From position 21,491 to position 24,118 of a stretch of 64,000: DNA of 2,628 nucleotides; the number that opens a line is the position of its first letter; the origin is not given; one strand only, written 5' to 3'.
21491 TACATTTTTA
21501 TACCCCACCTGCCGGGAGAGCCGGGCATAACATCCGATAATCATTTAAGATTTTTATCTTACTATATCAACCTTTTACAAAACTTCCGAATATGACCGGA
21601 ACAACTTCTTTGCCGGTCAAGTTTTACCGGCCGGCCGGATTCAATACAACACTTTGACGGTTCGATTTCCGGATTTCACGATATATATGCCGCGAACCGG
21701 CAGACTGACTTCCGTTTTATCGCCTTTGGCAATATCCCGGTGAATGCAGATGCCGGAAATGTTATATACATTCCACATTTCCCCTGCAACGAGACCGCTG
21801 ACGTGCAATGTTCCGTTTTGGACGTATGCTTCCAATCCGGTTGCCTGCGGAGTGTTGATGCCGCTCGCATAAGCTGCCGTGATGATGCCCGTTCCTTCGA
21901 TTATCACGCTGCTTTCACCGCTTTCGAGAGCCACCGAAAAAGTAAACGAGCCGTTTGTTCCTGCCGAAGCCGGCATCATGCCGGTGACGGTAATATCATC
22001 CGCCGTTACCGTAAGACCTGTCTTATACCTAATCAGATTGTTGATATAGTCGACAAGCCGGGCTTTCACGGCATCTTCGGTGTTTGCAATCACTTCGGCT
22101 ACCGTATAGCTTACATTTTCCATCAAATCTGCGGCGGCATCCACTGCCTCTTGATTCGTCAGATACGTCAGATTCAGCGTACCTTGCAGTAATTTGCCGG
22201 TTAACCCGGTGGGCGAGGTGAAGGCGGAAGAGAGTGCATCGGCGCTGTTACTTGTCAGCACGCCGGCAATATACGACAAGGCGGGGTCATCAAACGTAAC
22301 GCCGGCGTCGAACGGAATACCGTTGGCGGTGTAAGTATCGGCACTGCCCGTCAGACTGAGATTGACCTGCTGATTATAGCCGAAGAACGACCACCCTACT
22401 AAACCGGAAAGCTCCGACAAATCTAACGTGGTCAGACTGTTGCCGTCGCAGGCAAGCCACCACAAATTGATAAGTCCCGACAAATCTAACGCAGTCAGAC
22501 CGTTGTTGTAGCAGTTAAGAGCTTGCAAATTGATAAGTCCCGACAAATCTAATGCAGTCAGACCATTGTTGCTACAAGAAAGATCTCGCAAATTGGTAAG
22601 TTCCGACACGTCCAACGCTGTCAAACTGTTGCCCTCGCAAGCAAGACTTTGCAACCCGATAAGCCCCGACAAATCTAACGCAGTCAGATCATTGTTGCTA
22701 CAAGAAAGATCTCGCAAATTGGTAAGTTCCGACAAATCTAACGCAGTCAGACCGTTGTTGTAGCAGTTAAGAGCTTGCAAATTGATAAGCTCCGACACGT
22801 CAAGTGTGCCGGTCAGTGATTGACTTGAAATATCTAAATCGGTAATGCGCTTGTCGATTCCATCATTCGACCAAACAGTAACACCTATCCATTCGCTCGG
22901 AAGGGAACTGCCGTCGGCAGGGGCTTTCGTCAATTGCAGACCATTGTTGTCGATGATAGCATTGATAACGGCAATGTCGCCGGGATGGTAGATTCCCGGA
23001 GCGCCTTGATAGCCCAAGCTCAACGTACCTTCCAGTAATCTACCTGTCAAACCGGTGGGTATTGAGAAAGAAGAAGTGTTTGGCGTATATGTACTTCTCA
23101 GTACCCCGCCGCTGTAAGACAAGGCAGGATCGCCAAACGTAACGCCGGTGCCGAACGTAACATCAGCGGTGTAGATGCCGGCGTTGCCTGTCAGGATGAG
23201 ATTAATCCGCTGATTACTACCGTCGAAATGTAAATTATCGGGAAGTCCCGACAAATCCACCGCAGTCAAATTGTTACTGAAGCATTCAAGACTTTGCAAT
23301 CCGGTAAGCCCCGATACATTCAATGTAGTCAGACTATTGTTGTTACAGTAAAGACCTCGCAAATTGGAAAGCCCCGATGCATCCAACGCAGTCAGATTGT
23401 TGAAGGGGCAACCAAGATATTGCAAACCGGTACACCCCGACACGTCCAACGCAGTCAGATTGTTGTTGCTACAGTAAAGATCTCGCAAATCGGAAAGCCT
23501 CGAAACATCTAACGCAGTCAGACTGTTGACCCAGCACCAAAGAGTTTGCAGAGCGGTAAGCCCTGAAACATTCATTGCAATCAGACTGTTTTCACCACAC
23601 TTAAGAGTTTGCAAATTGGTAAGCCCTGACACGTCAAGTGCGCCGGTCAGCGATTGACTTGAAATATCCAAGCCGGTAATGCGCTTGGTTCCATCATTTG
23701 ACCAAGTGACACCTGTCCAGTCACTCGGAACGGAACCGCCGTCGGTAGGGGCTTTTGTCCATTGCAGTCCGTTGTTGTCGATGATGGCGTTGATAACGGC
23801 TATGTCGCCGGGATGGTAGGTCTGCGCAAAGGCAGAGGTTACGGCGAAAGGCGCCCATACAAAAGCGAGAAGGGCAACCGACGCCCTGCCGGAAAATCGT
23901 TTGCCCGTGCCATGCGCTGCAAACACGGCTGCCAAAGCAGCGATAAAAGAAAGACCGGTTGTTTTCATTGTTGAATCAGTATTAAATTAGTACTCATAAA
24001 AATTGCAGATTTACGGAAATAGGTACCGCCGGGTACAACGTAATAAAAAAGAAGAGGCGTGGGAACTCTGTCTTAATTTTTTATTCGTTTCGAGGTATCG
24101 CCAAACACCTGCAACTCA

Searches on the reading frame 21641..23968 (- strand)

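Call 64: search_protein_families(library=pfam, proteins=[window:21641-23968:-], max_evalue=0.001)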
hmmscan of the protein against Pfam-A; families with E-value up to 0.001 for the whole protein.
window:21641-23968:- (775 aa): 3 families
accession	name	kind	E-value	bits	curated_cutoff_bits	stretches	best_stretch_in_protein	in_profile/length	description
PF12799.13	LRR_4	-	2.5e-24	85.2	27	5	396-432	2-43/44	Leucine Rich repeats (2 copies)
PF08947.15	BPS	-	0.00027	21.3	27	0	126-136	5-15/48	BPS (Between PH and SH2)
PF23952.1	LRR_EndoS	-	0.00069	20.3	27.9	0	387-468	26-116/116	Endo-beta-N-acetylglucosaminidase EndoS LRR domain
